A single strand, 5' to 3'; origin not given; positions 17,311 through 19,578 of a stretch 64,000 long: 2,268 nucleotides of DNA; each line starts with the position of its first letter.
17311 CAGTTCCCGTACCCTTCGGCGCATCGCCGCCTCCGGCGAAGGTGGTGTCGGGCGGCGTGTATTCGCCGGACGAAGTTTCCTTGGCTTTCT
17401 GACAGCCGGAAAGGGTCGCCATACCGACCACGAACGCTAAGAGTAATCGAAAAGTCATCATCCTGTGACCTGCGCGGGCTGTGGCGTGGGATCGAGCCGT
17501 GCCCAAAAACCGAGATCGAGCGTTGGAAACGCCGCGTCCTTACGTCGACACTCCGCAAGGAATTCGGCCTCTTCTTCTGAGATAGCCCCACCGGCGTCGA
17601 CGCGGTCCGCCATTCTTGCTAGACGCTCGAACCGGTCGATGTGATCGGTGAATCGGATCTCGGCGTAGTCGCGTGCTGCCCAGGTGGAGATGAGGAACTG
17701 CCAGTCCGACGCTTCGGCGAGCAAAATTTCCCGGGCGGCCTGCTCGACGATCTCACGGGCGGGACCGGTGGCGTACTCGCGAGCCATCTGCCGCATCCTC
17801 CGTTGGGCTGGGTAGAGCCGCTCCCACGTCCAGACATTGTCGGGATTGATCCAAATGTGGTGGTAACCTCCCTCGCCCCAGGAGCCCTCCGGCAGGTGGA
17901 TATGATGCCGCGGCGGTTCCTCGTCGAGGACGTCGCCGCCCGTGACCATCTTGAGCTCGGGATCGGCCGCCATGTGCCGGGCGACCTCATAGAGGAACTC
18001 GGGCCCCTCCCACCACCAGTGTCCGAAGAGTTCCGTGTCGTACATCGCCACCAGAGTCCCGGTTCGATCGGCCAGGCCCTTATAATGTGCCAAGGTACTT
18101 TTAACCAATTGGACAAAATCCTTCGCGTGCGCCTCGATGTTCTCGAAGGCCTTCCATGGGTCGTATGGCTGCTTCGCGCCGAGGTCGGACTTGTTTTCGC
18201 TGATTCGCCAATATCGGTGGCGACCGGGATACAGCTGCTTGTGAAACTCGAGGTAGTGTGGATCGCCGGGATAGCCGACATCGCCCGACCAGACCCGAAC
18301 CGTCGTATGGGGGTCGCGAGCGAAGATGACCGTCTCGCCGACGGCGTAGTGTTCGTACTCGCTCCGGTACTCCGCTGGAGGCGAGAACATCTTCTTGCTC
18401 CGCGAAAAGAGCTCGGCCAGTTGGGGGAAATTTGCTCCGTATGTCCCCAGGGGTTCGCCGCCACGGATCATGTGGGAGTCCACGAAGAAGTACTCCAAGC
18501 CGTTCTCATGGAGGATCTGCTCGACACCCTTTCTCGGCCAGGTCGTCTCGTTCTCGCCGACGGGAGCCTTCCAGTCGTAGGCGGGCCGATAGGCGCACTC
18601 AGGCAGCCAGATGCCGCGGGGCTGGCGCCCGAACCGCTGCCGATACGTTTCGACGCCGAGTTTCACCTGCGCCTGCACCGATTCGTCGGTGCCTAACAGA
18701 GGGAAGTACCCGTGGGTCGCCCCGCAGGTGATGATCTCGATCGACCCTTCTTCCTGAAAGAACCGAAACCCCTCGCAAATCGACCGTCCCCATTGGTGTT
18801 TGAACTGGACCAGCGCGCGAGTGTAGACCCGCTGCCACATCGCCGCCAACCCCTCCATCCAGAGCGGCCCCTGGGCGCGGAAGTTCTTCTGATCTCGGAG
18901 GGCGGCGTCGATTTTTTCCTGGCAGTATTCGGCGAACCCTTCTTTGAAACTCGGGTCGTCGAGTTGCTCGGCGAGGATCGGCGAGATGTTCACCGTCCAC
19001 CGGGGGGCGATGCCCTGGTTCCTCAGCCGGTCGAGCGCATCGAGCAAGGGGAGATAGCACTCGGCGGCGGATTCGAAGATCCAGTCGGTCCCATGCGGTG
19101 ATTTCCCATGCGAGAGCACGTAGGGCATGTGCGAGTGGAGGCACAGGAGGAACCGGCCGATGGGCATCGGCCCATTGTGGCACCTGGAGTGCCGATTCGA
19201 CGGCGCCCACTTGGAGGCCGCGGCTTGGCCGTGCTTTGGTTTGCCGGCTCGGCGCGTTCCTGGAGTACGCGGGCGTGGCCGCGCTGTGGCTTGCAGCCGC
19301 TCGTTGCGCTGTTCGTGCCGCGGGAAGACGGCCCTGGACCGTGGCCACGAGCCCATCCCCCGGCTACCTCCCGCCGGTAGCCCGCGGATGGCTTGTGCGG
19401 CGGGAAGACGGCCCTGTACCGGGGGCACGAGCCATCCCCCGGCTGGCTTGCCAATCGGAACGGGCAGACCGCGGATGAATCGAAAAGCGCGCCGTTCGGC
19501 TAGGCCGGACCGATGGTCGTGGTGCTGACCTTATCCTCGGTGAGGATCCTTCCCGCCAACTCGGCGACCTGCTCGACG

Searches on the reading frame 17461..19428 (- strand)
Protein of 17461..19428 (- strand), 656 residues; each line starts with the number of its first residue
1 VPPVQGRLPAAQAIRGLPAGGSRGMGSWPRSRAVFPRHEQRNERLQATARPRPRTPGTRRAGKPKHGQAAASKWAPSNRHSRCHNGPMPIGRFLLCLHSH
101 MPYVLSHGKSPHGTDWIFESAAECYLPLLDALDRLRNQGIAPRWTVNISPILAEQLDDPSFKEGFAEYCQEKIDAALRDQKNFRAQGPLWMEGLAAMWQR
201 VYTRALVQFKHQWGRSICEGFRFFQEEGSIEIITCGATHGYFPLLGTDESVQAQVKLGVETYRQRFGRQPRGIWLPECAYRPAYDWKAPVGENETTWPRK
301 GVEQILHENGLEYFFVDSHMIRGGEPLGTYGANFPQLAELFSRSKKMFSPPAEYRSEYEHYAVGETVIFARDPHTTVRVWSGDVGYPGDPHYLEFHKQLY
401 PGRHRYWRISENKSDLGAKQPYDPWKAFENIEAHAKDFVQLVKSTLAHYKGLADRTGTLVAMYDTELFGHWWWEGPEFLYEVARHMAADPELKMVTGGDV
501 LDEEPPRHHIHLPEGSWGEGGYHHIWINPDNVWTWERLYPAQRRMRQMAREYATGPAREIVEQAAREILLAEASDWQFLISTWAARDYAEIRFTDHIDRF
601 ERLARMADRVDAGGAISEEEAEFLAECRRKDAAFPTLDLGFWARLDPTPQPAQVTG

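Call 39: search_protein_families(library=pfam, proteins=[window:17461-19428:-], max_evalue=0.01)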
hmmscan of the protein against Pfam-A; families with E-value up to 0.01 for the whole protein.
window:17461-19428:- (656 aa): 2 families
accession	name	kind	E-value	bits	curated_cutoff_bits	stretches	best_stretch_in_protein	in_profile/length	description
PF03065.20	Glyco_hydro_57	-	1.7e-36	126.5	21.2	1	95-513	2-291/291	Glycosyl hydrolase family 57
PF09210.16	BE_C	-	1.3e-23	83.7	25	1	538-642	2-101/101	1,4-alpha-glucan branching enzyme, C-terminal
